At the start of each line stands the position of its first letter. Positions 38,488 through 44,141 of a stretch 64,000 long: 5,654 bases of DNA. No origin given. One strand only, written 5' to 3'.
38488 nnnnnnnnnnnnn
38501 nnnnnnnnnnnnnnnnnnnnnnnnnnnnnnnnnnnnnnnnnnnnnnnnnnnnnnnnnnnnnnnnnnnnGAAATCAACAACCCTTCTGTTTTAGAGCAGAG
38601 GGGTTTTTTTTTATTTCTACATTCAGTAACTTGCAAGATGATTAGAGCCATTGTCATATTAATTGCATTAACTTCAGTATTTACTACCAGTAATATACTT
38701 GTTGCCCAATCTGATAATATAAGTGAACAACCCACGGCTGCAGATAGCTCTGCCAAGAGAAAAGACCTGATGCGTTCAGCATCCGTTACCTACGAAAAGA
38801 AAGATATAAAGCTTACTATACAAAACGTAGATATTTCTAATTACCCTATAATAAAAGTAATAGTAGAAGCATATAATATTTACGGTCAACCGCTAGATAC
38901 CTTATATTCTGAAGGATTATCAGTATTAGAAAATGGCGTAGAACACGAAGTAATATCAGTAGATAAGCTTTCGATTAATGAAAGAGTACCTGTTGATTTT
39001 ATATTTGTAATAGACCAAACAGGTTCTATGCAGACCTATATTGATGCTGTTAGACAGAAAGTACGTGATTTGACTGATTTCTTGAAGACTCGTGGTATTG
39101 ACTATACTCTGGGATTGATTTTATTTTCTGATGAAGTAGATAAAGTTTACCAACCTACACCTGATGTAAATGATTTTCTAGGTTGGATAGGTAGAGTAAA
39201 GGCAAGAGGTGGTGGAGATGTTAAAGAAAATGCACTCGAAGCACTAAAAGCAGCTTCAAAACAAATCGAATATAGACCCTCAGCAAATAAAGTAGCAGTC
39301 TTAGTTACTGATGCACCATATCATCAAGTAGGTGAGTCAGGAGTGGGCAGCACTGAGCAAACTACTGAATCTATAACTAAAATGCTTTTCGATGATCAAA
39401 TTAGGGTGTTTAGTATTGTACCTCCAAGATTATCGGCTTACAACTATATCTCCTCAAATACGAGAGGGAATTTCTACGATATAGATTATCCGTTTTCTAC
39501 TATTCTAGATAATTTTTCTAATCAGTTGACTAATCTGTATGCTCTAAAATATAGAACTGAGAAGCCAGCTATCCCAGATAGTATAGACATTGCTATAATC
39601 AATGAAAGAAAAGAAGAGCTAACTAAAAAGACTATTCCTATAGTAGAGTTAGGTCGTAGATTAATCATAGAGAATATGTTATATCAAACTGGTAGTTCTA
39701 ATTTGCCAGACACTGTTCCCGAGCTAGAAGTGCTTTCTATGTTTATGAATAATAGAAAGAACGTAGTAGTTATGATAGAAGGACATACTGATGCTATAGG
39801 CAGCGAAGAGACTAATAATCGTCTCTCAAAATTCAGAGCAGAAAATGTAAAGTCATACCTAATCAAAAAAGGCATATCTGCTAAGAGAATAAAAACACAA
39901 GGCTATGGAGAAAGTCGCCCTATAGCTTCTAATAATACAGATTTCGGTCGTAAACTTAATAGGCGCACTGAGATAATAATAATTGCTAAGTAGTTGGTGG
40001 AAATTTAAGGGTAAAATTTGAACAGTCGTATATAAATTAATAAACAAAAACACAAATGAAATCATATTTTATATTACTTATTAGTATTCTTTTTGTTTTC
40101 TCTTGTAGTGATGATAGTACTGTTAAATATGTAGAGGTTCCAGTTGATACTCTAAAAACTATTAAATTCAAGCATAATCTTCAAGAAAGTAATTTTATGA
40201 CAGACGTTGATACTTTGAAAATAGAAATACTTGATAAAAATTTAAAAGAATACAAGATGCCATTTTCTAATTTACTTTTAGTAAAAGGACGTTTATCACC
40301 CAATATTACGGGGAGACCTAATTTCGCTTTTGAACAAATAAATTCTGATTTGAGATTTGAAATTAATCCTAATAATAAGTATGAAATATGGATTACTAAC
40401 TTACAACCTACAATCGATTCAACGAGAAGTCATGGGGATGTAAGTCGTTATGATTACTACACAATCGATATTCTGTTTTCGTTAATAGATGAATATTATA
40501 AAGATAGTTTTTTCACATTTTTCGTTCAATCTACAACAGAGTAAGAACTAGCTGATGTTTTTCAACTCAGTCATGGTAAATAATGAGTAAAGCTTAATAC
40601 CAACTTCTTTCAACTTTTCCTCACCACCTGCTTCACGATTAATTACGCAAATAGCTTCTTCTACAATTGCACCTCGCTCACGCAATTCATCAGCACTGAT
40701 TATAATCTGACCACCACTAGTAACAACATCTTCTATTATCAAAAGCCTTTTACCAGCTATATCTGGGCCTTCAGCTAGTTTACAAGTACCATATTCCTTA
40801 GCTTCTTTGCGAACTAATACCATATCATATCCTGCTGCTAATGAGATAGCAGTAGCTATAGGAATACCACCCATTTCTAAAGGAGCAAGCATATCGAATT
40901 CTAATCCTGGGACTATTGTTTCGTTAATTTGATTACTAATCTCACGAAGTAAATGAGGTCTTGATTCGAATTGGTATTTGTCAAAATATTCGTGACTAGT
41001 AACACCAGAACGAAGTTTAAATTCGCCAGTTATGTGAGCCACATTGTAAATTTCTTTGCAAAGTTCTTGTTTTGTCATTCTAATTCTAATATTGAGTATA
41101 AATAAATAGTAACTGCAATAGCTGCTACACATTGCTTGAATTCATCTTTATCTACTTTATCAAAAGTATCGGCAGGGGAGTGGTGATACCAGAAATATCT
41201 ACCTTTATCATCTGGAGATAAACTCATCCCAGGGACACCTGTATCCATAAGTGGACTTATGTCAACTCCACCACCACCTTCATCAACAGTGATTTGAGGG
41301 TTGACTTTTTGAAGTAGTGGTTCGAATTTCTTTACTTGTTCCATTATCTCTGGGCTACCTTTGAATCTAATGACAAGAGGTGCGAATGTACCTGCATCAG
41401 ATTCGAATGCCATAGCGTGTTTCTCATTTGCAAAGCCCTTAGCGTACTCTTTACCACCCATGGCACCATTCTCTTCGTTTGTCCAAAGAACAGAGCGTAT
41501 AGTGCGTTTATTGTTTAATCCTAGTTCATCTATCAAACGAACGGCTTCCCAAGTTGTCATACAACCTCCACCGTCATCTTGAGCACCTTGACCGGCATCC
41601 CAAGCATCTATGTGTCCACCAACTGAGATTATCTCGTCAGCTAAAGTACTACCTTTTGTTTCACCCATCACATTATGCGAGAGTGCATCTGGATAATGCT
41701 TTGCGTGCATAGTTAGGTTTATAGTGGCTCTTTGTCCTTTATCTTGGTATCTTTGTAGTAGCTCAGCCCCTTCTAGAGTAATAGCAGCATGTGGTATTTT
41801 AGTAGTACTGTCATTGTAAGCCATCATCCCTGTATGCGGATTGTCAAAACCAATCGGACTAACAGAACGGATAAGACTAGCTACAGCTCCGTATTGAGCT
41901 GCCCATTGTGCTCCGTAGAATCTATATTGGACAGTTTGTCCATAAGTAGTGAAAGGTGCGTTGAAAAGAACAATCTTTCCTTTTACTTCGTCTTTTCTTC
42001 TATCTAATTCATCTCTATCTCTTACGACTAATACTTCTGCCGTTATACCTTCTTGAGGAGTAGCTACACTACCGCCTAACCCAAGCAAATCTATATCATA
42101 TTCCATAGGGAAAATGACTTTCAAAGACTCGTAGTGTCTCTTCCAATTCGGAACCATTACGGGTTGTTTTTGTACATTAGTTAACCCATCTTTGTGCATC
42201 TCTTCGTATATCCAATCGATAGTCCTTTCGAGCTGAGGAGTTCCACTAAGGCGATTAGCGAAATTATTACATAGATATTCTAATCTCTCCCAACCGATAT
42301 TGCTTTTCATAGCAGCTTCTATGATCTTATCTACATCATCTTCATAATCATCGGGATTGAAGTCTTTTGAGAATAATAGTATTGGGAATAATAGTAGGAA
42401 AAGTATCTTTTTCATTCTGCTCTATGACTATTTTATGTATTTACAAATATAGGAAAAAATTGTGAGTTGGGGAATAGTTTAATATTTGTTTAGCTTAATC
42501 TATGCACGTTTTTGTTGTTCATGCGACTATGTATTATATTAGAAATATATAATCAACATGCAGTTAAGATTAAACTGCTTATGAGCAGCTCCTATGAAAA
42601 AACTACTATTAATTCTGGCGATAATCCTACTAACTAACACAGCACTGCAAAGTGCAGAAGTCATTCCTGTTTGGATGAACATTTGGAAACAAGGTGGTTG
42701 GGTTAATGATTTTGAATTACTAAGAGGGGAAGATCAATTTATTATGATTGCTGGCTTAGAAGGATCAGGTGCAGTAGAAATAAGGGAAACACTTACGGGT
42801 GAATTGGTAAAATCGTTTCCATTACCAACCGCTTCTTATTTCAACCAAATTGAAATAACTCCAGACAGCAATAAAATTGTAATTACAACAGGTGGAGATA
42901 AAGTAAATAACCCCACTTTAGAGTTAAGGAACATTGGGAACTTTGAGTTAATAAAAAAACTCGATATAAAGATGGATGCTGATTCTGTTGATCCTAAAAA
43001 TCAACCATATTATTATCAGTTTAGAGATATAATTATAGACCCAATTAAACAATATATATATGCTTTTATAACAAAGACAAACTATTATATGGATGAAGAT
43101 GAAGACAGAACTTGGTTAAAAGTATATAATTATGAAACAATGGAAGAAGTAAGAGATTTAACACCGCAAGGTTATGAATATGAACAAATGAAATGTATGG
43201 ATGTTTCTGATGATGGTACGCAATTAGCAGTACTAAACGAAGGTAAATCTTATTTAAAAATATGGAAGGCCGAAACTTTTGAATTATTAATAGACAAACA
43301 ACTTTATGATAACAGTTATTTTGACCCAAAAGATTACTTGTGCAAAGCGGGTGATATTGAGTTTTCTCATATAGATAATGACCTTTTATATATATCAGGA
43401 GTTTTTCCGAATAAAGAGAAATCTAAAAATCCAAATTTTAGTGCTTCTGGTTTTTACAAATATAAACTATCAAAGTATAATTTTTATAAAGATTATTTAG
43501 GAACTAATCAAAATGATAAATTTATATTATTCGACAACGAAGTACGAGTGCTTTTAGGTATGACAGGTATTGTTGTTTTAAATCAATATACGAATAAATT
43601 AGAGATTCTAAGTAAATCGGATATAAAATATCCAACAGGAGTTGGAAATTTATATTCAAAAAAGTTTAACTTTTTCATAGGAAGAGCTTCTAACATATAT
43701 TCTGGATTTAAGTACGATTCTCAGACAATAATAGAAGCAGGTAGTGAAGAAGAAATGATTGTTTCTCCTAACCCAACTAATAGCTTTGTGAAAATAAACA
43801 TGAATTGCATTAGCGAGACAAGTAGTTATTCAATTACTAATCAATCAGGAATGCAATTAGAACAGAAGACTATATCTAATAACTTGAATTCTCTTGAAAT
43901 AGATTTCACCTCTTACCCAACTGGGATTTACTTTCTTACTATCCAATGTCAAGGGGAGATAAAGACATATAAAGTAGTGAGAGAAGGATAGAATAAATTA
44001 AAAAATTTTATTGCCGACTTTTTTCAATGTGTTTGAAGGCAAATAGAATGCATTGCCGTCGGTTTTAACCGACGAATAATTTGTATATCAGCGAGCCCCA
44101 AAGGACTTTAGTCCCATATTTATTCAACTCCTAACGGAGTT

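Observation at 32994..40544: Unassigned envelope-spanning gene module: inner-membrane-anchored giant (P1), two outer-membrane barrel-like paralogues (P2, P3), a vWA-OmpA peptidoglycan binder (P4) and a lipoprotein (P5)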

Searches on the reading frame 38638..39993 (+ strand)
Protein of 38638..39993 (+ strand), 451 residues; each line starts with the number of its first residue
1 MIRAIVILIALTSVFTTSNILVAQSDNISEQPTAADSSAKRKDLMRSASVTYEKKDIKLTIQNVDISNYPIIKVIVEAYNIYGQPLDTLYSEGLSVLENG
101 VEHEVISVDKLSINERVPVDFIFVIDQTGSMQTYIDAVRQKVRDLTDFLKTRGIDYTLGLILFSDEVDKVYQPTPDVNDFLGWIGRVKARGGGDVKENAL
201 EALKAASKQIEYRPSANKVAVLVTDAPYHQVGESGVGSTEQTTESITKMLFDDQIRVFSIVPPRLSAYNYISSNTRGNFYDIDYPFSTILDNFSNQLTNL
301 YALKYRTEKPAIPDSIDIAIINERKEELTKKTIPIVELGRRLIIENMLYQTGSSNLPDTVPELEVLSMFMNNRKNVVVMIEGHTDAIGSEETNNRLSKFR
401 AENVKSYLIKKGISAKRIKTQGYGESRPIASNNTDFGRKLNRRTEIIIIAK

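Call 3: search_protein_families(library=pfam, proteins=[window:38638-39993:+], max_evalue=1)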
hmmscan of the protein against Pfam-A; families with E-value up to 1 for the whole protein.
window:38638-39993:+ (451 aa): 10 families
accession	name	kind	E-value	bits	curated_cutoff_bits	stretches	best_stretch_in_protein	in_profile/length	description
PF00691.25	OmpA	-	2.9e-21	76.1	27.2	1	349-442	2-98/98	OmpA family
PF25106.1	VWA_4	-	1.6e-12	47.8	27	1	121-279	2-164/169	von Willebrand factor A domain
PF13519.12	VWA_2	-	1.9e-11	45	27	1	122-226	2-106/107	von Willebrand factor type A domain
PF00092.34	VWA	-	1.7e-10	41.8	23.8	1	120-260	1-137/174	von Willebrand factor type A domain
PF00362.24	Integrin_beta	-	3.3e-07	30.7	24.8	2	115-174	2-58/248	Integrin beta chain VWA domain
PF11265.14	Med25_VWA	-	0.0001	22.5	21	1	165-264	68-176/213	Mediator complex subunit 25 von Willebrand factor type A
PF24909.1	vWA_SIBA-E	-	0.002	18.1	27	1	109-229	25-150/284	Integrin beta-like protein A-E, vWA-like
PF04826.19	Arm_2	-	0.0086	16.1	20.4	1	295-393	4-100/221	Armadillo-like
PF15929.10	Myofilin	-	0.016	16.1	27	1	379-437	1-58/146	Myofilin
PF05762.20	VWA_CoxE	-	0.12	12.2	26.4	1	115-208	53-144/222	VWA domain containing CoxE-like protein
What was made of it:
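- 38638..39993 (+): P4 (451 aa): signal peptide with no lipobox, an N-terminal domain, a vWA domain with MIDAS (nt 38995-39477) and an OmpA_C peptidoglycan-binding domain (nt 39682-39963). It is a frequent fourth gene. Pfam OmpA 2.9e-21 and VWA families 1e-10 to 1e-12, all above cut-off (call 3).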

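Call 4: search_protein_families(library=ncbifam, proteins=[window:38638-39993:+], max_evalue=1)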
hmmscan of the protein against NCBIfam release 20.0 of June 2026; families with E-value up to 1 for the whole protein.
window:38638-39993:+ (451 aa): 43 families (the best 25 are shown)
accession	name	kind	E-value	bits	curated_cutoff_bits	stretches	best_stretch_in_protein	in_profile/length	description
NF053611.1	YiaD_Gzip_OmpA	equivalog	2.4e-31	109.1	175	1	343-448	97-206/206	YiaD family glycine zipper/OmpA-like lipoprotein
NF053613.1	OMP_toxin_LptF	equivalog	1.9e-23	83.5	400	1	339-448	135-245/256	lipotoxin F family OmpA-related lipoprotein LptF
NF053612.1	anchor_PA1041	equivalog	3.1e-23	82.9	250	1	346-448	132-235/236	PA1041 family peptidoglycan-binding anchor lipoprotein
NF045787.1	OmpABordt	equivalog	6.4e-23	81.4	200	1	375-449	116-190/194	outer membrane protein OmpA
NF053607.1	CHU_0125_OmpA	equivalog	3.6e-21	75.3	620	1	329-449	513-637/639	CHU_0125 family OmpA-like outer membrane integrity protein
NF053585.1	OMP_LP_YfiB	equivalog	7.6e-21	74.7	128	1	376-450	88-162/163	outer membrane lipoprotein YfiB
NF033763.1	exchanger_TraB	exception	2.6e-20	71.9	700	1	342-449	389-498/522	outer membrane exchange protein TraB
NF007804.1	PRK10510.1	equivalog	3.6e-20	72.3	307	1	345-448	112-216/219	OmpA family lipoprotein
TIGR02802.1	Pal_lipo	equivalog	1.7e-18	66.6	125.35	1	363-447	19-103/104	peptidoglycan-associated lipoprotein Pal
NF052230.1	T9SS_PorE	exception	4.3e-18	64.9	600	1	325-429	495-600/648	PorE family type IX secretion system protein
TIGR03789.1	pdsO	hypoth_equivalog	9.8e-18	64.7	152.2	1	342-442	136-237/243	sortase-associated OmpA-like protein PdsO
NF045788.1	Omp38Acinit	equivalog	2e-17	63.3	500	1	347-445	243-343/354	outer membrane protein Omp38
NF006541.1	PRK09038.1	equivalog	2.4e-17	63.4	283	1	343-449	139-249/253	flagellar motor protein MotD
TIGR03350.1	type_VI_ompA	equivalog_domain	2.7e-17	63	139.8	1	345-448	30-137/137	type VI secretion system protein TssL, long form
NF047620.1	FlgprotMotYVib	equivalog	7e-15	55.4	400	1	362-446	179-264/271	flagellar protein MotY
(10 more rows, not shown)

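Call 64: search_protein_families(library=padloc, proteins=[window:38638-39993:+], max_evalue=0.1)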
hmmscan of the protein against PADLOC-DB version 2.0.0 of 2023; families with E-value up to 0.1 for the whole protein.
window:38638-39993:+ (451 aa): 7 families
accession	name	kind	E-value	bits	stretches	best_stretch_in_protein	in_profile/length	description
PDLC00612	ZorB1|ZorB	-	1.3e-10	39.3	1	378-449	187-267/293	MotB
PDLC00651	ZorB3|ZorB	-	2.1e-10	38.5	1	339-450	83-204/215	MotB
PDLC00609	ZorB1|ZorB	-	7e-09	33.5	1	348-446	104-212/232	MotB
PDLC00610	ZorB1|ZorB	-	8.7e-06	23.5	1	377-449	149-235/254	MotB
PDLC00608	ZorB1|ZorB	-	9.9e-06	23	1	320-448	67-225/243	MotB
PDLC00641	ZorB2|ZorB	-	0.0015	16.2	1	377-449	135-223/238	MotB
PDLC02224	TerY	-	0.0054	14.3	1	112-150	6-44/277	-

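Call 65: search_protein_families(library=phrogs, proteins=[window:38638-39993:+], max_evalue=0.1)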
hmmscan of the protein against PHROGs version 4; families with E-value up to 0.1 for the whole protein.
window:38638-39993:+ (451 aa): 8 families
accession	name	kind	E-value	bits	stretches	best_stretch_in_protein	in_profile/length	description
phrog_7897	-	unknown function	9.3e-23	82.1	1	370-448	242-321/327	-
phrog_25518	-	unknown function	5.4e-14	53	1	376-447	447-521/526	-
phrog_15381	-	unknown function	2.4e-10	41.6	1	367-451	33-118/154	-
phrog_26111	-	moron, auxiliary metabolic gene and host takeover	4.7e-06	26.7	1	372-444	254-326/327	membrane protein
phrog_7537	-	unknown function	0.0038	17.6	1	377-422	182-227/259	-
phrog_2426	-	unknown function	0.0065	16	1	113-168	12-65/736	-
phrog_7371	-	unknown function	0.066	13.8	0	119-174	7-62/204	-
phrog_34069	-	unknown function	0.072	14.4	0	115-161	42-87/98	-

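Call 80: search_solved_structures(query=window:38638-39993:+, max_evalue=0.001)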
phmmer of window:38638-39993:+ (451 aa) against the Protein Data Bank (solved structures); distinct sequences matched with E-value up to 0.001: 64 (the best 60 are shown).
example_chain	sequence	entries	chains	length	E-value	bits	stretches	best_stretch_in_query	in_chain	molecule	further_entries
5wtp_A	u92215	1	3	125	2.7e-17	66.7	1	346-449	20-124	OmpA family protein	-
5wtl_A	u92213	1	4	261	1.9e-16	63.9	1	346-449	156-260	OmpA family protein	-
2k1s_A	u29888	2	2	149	1.1e-15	61.3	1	345-448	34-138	Inner membrane lipoprotein yiaD | Probable lipoprotein YiaD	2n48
7rjj_A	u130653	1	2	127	3e-15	60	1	348-449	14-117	OmpA family protein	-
3td3_A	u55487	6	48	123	3.6e-15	59.7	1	346-445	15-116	Outer membrane protein omp38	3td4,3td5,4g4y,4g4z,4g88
5u1h_A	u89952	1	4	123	8.2e-15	58.5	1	360-448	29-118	Outer membrane porin F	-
6jfw_A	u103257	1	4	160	7.1e-14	55.4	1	345-446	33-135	PA0833-PD protein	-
9v99_A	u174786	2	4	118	8.7e-14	55.1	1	365-447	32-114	Outer membrane beta-barrel domain-containing protein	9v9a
9v9b_A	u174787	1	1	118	4.2e-13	52.9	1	365-447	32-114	Outer membrane beta-barrel domain-containing protein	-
7f4v_aB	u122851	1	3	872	3.7e-12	49.8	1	341-448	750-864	Photosystem I P700 chlorophyll a apoprotein A2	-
5eaz_A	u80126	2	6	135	1.3e-11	48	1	378-450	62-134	YfiB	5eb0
5y61_B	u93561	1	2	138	1.4e-11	47.9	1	378-450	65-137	YfiB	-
5eb1_B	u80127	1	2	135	1.4e-11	47.9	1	378-450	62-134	YfiB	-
6iki_A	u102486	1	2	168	1.5e-11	47.8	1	377-450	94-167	YfiB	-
4zhy_B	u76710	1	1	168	1.6e-11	47.7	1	378-450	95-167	YfiB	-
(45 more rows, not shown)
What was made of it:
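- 38638..39993 (+): The OmpA_C part matches solved OmpA, Pal, MotB and YiaD domains (call 80).
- On OmpA_C peptidoglycan-binding domain (P4): It matches solved OmpA, Pal and MotB domains (call 80).
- P4's OmpA_C domain resembles MotB and ZorB peptidoglycan anchors (calls 4, 64, 80).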

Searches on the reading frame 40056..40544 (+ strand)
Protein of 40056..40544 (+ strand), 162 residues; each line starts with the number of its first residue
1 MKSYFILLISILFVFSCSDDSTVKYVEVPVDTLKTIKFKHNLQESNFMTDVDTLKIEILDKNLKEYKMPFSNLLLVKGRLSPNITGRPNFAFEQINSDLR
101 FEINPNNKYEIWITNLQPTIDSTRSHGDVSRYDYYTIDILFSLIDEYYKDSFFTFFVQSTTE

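Call 3: search_protein_families(library=pfam, proteins=[window:40056-40544:+], max_evalue=1)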
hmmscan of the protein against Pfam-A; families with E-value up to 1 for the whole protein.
window:40056-40544:+ (162 aa): 0 families

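Call 4: search_protein_families(library=ncbifam, proteins=[window:40056-40544:+], max_evalue=1)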
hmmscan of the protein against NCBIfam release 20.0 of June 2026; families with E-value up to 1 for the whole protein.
window:40056-40544:+ (162 aa): 1 family
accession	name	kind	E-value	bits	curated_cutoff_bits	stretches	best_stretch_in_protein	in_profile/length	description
NF051862.1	BT4005_BT4719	subfamily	0.027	14.3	60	1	6-52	10-55/211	NigD1/NigD2 family lipoprotein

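Call 64: search_protein_families(library=padloc, proteins=[window:40056-40544:+], max_evalue=0.1)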
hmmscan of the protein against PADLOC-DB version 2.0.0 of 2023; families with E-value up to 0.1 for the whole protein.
window:40056-40544:+ (162 aa): 0 families

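Call 65: search_protein_families(library=phrogs, proteins=[window:40056-40544:+], max_evalue=0.1)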
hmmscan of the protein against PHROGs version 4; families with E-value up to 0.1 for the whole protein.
window:40056-40544:+ (162 aa): 0 families

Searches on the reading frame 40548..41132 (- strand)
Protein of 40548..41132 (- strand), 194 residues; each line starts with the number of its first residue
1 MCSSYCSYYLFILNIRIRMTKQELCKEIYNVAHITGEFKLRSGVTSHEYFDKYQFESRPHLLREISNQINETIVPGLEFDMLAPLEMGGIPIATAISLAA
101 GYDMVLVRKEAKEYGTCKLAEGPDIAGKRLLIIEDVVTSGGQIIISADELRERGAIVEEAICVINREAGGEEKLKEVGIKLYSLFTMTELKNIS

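Call 70: search_protein_families(library=ncbifam, proteins=[window:40548-41132:-], max_evalue=1e-8)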
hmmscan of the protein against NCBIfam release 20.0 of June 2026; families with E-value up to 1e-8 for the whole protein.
window:40548-41132:- (194 aa): 11 families
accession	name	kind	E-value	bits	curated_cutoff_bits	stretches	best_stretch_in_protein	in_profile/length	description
TIGR00336.1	pyrE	equivalog_domain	4.7e-37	127.4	106.8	1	35-189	11-172/173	orotate phosphoribosyltransferase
NF010382.0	PRK13809.1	equivalog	1.5e-29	102.9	208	1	18-190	7-181/210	orotate phosphoribosyltransferase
NF004034.0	PRK05500.1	equivalog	7.5e-27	94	656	1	19-192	285-458/478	bifunctional orotidine-5'-phosphate decarboxylase/orotate phosphoribosyltransferase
NF001729.0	PRK00455.1-3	equivalog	1.5e-18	67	245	1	27-190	22-191/231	orotate phosphoribosyltransferase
NF040646.1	HPT_Archaea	equivalog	8.2e-16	58.1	200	1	58-186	35-173/184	hypoxanthine/guanine phosphoribosyltransferase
NF002635.0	PRK02304.1-4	subfamily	2.7e-15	56.4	146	0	126-187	114-174/188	adenine phosphoribosyltransferase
TIGR01367.1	pyrE_Therm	equivalog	2.6e-14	53.2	150.25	1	32-184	11-159/187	orotate phosphoribosyltransferase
NF009211.0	PRK12560.1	equivalog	1.6e-11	44.3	188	1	24-187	2-176/187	adenine phosphoribosyltransferase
NF005592.0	PRK07322.1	subfamily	5.9e-10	38.8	143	0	61-115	37-89/180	adenine phosphoribosyltransferase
NF002634.0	PRK02304.1-3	equivalog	8.8e-10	38.6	170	0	63-186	41-178/182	adenine phosphoribosyltransferase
NF002620.0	PRK02277.1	subfamily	5.5e-09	36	115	1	57-189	64-199/201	orotate phosphoribosyltransferase-like protein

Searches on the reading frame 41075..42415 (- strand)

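Call 55: search_protein_families(library=ncbifam, proteins=[window:41075-42415:-], max_evalue=0.00001)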
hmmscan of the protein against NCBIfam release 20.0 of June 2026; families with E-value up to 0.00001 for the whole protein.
window:41075-42415:- (446 aa): 4 families
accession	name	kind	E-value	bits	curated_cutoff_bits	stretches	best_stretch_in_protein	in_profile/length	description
TIGR01887.1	dipeptidaselike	subfamily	1.3e-07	31.2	207.95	1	274-353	100-175/447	Sapep family Mn(2+)-dependent dipeptidase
NF006771.0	PRK09290.1-5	subfamily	1.1e-06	27.4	399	1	243-325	57-142/413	allantoate amidohydrolase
TIGR01879.1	hydantase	subfamily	1.8e-06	27.1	204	1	248-316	55-122/401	hydantoinase/carbamoylase family amidase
NF005591.0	PRK07318.1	equivalog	4e-06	26.4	435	1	275-342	113-178/466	dipeptidase PepV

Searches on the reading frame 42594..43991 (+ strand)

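Call 55: search_protein_families(library=ncbifam, proteins=[window:42594-43991:+], max_evalue=0.00001)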
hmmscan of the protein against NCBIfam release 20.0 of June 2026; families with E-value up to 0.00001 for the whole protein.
window:42594-43991:+ (465 aa): 1 family
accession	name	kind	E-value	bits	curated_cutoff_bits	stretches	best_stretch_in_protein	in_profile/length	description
TIGR04183.1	Por_Secre_tail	domain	2.9e-08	33.6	23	1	390-462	1-70/72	T9SS type A sorting domain-containing protein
